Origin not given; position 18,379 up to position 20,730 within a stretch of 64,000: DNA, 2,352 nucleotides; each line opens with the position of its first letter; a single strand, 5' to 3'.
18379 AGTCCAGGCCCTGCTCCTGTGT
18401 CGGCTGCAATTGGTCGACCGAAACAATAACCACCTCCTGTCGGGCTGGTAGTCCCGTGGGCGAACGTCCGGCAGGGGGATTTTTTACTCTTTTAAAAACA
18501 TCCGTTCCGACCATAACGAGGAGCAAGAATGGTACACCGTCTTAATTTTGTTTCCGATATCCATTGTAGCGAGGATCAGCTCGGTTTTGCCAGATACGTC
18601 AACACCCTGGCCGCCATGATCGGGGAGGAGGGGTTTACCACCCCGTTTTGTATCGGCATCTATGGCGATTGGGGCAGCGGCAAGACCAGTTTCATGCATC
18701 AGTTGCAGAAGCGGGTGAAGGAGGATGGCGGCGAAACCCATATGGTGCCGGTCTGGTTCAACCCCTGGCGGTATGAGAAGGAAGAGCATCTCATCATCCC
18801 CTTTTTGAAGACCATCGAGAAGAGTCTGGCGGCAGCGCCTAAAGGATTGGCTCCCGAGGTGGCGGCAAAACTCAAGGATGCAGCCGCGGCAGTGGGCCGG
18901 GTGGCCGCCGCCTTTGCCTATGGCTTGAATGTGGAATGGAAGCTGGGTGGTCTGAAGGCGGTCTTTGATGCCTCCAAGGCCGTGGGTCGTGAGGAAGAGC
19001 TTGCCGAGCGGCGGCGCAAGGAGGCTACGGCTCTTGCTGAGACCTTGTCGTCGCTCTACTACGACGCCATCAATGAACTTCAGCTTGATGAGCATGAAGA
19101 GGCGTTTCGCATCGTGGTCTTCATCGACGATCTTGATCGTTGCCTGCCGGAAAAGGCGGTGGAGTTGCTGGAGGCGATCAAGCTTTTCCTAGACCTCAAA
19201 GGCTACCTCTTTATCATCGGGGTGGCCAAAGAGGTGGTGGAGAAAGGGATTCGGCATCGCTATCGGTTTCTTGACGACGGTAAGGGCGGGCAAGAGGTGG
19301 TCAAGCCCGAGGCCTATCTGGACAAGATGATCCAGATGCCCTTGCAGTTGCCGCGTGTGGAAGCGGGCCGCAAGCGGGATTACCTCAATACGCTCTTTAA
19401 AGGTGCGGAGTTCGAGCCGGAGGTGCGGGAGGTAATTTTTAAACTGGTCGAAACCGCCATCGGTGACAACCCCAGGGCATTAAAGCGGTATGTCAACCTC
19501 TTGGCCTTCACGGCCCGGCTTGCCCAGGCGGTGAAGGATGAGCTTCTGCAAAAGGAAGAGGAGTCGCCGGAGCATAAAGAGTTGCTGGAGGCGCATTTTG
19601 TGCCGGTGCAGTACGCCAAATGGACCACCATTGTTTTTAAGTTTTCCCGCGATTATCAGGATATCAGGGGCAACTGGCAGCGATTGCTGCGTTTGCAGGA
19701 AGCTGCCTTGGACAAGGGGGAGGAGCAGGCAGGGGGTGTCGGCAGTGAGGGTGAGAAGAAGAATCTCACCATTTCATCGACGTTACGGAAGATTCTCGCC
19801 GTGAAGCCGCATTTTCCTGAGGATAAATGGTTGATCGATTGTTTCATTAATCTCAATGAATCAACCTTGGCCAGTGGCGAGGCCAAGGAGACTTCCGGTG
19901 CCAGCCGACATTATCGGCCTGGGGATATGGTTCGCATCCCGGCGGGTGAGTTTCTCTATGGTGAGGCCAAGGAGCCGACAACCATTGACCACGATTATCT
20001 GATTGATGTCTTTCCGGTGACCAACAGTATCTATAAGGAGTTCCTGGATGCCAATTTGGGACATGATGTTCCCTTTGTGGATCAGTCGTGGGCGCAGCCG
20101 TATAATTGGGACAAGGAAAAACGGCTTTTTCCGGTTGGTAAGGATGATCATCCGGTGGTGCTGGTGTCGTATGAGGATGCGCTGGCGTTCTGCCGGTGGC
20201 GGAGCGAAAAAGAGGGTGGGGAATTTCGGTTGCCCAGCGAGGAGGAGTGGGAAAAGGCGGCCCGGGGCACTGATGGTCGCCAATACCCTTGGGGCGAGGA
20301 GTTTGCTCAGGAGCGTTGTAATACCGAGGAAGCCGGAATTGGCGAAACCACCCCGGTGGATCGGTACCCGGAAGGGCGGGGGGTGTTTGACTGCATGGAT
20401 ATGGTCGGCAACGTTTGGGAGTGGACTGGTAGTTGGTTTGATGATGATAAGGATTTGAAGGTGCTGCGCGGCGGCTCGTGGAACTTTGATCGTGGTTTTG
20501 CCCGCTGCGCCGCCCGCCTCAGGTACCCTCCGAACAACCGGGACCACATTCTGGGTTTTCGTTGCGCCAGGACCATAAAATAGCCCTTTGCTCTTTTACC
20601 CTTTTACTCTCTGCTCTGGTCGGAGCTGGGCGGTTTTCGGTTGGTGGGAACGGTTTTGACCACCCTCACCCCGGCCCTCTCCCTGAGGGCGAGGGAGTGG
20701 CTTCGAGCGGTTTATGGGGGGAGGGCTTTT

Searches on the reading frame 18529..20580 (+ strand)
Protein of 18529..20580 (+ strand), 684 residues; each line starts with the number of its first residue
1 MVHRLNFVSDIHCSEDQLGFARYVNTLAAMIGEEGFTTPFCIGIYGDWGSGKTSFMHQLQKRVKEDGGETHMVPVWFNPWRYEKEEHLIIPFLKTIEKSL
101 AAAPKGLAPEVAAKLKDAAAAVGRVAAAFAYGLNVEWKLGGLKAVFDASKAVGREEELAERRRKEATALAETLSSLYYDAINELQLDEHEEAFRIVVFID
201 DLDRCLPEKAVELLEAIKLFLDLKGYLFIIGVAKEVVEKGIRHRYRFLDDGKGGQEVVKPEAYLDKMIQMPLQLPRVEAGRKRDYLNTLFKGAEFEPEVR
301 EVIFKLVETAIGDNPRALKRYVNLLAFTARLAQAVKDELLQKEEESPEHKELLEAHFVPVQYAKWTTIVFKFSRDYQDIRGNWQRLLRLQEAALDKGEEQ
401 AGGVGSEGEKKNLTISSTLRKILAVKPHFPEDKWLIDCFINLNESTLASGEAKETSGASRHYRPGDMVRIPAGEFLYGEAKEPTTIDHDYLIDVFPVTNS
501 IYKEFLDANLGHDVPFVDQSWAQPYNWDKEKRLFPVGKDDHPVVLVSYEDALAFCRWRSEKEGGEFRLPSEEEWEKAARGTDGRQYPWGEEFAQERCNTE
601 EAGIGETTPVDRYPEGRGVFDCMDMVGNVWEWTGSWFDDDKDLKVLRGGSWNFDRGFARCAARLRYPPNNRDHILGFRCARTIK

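Call 9: search_protein_families(library=pfam, proteins=[window:18529-20580:+], max_evalue=0.01)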
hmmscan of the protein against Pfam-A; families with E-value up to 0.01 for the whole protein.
window:18529-20580:+ (684 aa): 5 families
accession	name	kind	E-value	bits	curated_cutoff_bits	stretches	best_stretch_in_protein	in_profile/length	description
PF03781.23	FGE-sulfatase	-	3.2e-47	161.8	23.3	1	466-681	4-255/255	Sulfatase-modifying factor enzyme 1-like domain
PF07693.20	KAP_NTPase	-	1.6e-42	146.2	20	1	21-331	2-292/293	KAP family P-loop domain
PF13191.12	AAA_16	-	1.3e-06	29.4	32.6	1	40-228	25-165/167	AAA ATPase domain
PF01637.24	ATPase_2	-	0.0012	19.1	33.2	1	41-206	22-123/225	ATPase domain predominantly from Archaea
PF13401.12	AAA_22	-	0.0064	17.2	27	0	41-222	7-109/130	AAA domain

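Call 10: search_protein_families(library=ncbifam, proteins=[window:18529-20580:+], max_evalue=0.01)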
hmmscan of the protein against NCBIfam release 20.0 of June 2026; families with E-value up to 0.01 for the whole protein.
window:18529-20580:+ (684 aa): 8 families
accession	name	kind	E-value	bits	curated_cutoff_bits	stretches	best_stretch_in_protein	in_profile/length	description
NF041923.1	QatA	equivalog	9.2e-41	140.2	600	1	8-301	3-307/628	Qat anti-phage system ATPase QatA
TIGR03525.2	GldK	equivalog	4.4e-20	72.4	350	1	539-639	218-340/408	T9SS ring complex lipoprotein PorK/GldK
TIGR03440.2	egtB_TIGR03440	equivalog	2.9e-18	66.2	360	1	487-680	203-413/413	ergothioneine biosynthesis protein EgtB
NF041186.1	SenA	equivalog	6e-17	62.1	420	1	538-680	268-381/382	selenoneine synthase SenA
TIGR04344.1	ovoA_Nterm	equivalog_domain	1.6e-14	53.7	400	1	540-637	295-384/444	5-histidylcysteine sulfoxide synthase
NF051459.1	pyoverdine_PvdO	equivalog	5e-13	48.8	500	1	530-682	108-279/280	dihydropyoverdine dehydrogenase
TIGR04373.1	egtB_X_signatur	signature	0.0022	18.1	71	1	636-680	8-49/50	EgtB-related enzyme signature domain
TIGR03524.1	GldJ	equivalog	0.0075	15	458.2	0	489-561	111-181/559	gliding motility lipoprotein GldJ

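Call 27: search_solved_structures(query=window:18529-20580:+, max_evalue=0.01)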
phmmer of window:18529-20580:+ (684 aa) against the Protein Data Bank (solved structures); distinct sequences matched with E-value up to 0.01: 27.
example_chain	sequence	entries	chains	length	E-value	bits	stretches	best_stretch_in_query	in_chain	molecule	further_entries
7spq_A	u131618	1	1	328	2.2e-27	98.9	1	490-683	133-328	Serine/threonine kinase ToxD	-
1y4j_A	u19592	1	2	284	5.4e-23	84.5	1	540-681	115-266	Sulfatase modifying factor 2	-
7ml6_A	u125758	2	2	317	1.1e-20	76.8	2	536-613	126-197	CalU17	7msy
6vqp_A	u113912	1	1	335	1.3e-20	76.6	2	536-613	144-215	CalU17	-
8ux5_A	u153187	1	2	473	1.9e-15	59.5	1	535-637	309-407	Selenoxide synthase OvsA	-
8u41_A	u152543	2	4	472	2.1e-15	59.4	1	535-637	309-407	Selenoxide synthase OvsA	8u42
2afy_X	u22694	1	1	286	2.6e-14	55.7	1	536-681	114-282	Sulfatase modifying factor 1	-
31dc_A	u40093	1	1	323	2.9e-14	55.6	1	536-681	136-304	Formylglycine-generating enzyme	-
2aft_X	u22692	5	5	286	3.1e-14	55.5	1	536-681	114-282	Sulfatase modifying factor 1 | Sulfatase-modifying factor 1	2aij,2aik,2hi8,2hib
9p6h_B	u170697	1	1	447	3.8e-14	55.2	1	536-682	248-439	Lipoprotein, putative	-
2aii_X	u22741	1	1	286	3.8e-14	55.2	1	536-681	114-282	Sulfatase modifying factor 1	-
9myj_B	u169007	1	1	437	4e-14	55.1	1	536-682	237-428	Lipoprotein, putative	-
8aru_A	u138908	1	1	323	4.1e-14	55.1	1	536-681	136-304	Formylglycine-generating enzyme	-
5ssy_A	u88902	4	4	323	4.6e-14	54.9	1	536-681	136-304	Formylglycine-generating enzyme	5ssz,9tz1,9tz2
5ssx_A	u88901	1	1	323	5e-14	54.8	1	536-681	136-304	Formylglycine-generating enzyme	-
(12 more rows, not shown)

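Call 29: search_protein_families(library=padloc, proteins=[window:18529-20580:+], max_evalue=0.001)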
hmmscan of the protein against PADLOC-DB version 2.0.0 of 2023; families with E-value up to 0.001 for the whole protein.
window:18529-20580:+ (684 aa): 7 families
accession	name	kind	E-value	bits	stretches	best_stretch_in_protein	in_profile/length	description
PDLC02209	QatA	-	5.6e-34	115.8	1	8-299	3-306/646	-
PDLC02361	PifA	-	7.9e-32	108.7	1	14-286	15-265/720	PifA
PDLC04959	PDC-S20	-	4.1e-30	103.7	1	14-299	17-280/464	-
PDLC02210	QatA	-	1.5e-26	91.1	1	9-291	3-294/593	-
PDLC04958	PDC-S20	-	1.2e-19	69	1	15-289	3-269/458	-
PDLC04956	PDC-S20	-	9.9e-19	66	1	44-279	38-257/450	-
PDLC04957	PDC-S20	-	3.1e-16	57.9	1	29-278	22-259/446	-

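Call 59: find_homologous_proteins(query=window:18529-20580:+, max_evalue=1e-10)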
Query window:18529-20580:+ (684 aa): 1985 proteins with E <= 1e-10 among 8000 candidates; the best 120 are listed.
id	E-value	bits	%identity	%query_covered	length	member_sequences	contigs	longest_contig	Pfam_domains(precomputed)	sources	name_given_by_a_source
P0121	0.0e+0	1596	100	100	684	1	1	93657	PF07693.21,PF03781.23,PF13191.13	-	-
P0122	5.0e-252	856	56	99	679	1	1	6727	PF07693.21,PF03781.23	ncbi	-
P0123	1.1e-246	839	55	100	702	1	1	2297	PF07693.21,PF03781.23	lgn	-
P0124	1.5e-241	822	55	99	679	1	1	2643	PF07693.21,PF03781.23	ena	-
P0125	2.9e-241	821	54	100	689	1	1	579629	PF07693.21,PF03781.23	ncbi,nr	ncbi:MAG: SUMF1/EgtB/PvdO family nonheme iron enzyme [Desulfovibrionales bacterium]|nr:SUMF1/EgtB/Pv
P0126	1.7e-239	815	55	100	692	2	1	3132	PF07693.21,PF03781.23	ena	-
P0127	6.3e-238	810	54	99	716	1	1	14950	PF07693.21,PF03781.23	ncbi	-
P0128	6.6e-238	810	52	100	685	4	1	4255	PF07693.21,PF03781.23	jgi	jgi:formylglycine-generating enzyme required for sulfatase activity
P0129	7.3e-238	810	53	100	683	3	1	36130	PF07693.21,PF03781.23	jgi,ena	-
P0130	3.9e-236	804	54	100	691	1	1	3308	PF07693.21,PF03781.23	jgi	jgi:formylglycine-generating enzyme required for sulfatase activity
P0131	1.7e-235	802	53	100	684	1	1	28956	PF07693.21,PF03781.23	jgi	jgi:iron(II)-dependent oxidoreductase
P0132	4.6e-234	797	53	100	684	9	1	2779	PF07693.21,PF03781.23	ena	-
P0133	4.1e-233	794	53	100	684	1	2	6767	PF07693.21,PF03781.23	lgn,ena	-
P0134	4.8e-233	794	53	100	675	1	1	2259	PF07693.21,PF03781.23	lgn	-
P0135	1.1e-232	792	52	100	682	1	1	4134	PF07693.21,PF03781.23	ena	-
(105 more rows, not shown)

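Call 73: predict_structure(alignment_id=A4)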
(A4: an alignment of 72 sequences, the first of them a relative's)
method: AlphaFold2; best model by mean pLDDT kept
length: 684 residues; sequences in the alignment: 72
mean_pLDDT: 82.6   pTM: 0.72
mean pLDDT of the five models: 82.6, 81.5, 81.4, 78.8, 76.7
residues with pLDDT >= 90: 302; 70-90: 268; 50-70: 60; < 50: 54
segments of 3 or more residues with pLDDT < 50: 135-158, 397-410, 448-457
pLDDT, mean of each block of 10 residues (from residue 1): 71 82 90 85 89 92 78 90 83 91 78 87 83 48 28 43 57 58 71 89 83 84 89 81 67 57 84 78 84 81 89 86 90 89 88 92 93 87 90 65 34 78 93 91 63 46 89 92 94 97 97 95 95 96 98 97 94 95 89 91 93 87 91 94 95 92 94 97 82
secondary structure, 60 per line:
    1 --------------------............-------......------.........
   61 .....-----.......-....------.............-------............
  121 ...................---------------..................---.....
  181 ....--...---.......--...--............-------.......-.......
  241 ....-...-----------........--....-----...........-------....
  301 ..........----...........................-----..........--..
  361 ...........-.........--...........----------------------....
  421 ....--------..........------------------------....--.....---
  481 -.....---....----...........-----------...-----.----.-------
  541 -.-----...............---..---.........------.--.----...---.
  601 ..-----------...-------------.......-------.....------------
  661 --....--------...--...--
elements in order (helices of 4 or more, strands of 3 or more residues): H21-32 E40-45 H52-65 E71-77 H79-82 H89-101 H109-139 H155-172 H176-184 E193-199 H207-218 E226-232 H234-244 H260-267 E270-273 H279-289 H297-310 H315-341 H347-356 H359-371 H373-381 H384-394 H417-424 H433-442 E467-470 E473-477 E482-486 E490-493 H499-508 H548-562 H571-579 E630-636 E644-648 E663-666 E675-677 E680-682

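Call 76: fold_search(model_id=the predicted structure, library=pdb)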
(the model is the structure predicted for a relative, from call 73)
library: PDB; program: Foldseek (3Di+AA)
matches with E <= 10: 736; with E <= 0.001: 75
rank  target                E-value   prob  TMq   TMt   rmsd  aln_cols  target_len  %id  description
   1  6vqp_A                1.5e-16  1.00  0.28  0.62   5.0       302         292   31  Structure of CalU17 from the Calicheamicin Biosynthesis Pathway of Micromonospora echinospora (released 2021-02-17)
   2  7spq                  2.4e-15  1.00  0.28  0.59   2.9       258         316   34  Crystal structure of Burkholderia glumae toxoflavin biosynthesis protein ToxD (released 2023-05-10)
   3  1y4j_A                2.4e-14  1.00  0.27  0.66   5.8       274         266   30  Crystal structure of the paralogue of the human formylglycine generating enzyme (released 2005-02-08)
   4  9mzu_A                2.6e-12  1.00  0.27  0.40  12.3       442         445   18  Structure of PorKN from Porphyromonas gingivalis (released 2025-04-16)
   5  5hha_B                3.9e-12  1.00  0.28  0.67   5.6       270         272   26  Structure of PvdO from Pseudomonas aeruginosa (released 2017-01-18)
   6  8u41_B                4.1e-12  1.00  0.27  0.40  23.1       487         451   18  OvsA from Halomonas utahensis, an ovoselenol-biosynthetic selenoxide synthase in complex with histidine (released 2024-07-17)
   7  5hha_A                6.7e-12  1.00  0.28  0.71   4.6       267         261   25  Structure of PvdO from Pseudomonas aeruginosa (released 2017-01-18)
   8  8ux5_A                9.7e-12  1.00  0.26  0.38  22.6       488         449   19  OvsA M401Y/Q430N/A431F from Halomonas utahensis, a hercynine-binding variant with selenoneine-biosynthetic activity (released 2024-07-17)
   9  4x8b_B                1.3e-11  1.00  0.27  0.42  19.5       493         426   19  Ergothioneine-biosynthetic sulfoxide synthase EgtB, apo form (released 2015-01-28)
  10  8u42_A                1.5e-11  1.00  0.26  0.39  22.4       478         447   20  OvsA from Halomonas utahensis, a selenoxide synthase involved in ovoselenol biosynthesis (released 2024-07-17)
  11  4x8b_A                1.5e-11  1.00  0.27  0.41  19.8       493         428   19  Ergothioneine-biosynthetic sulfoxide synthase EgtB, apo form (released 2015-01-28)
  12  8ux5_B                4.8e-11  1.00  0.27  0.40  23.5       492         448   18  OvsA M401Y/Q430N/A431F from Halomonas utahensis, a hercynine-binding variant with selenoneine-biosynthetic activity (released 2024-07-17)
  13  8u42_B                5.3e-11  1.00  0.26  0.38  22.4       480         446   20  OvsA from Halomonas utahensis, a selenoxide synthase involved in ovoselenol biosynthesis (released 2024-07-17)
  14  8vig                  7.7e-11  1.00  0.27  0.41  21.4       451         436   19  EgtB-IV from Geminocystis sp. isolate SKYG4, an ergothioneine-biosynthetic type IV sulfoxide synthase in complex with he (released 2024-08-07)
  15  8u41_A                9.5e-11  1.00  0.27  0.40  22.7       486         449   19  OvsA from Halomonas utahensis, an ovoselenol-biosynthetic selenoxide synthase in complex with histidine (released 2024-07-17)
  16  2y3c                  1.2e-10  1.00  0.27  0.64   3.7       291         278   22  Treponema denticola variable protein 1 (released 2011-08-31)
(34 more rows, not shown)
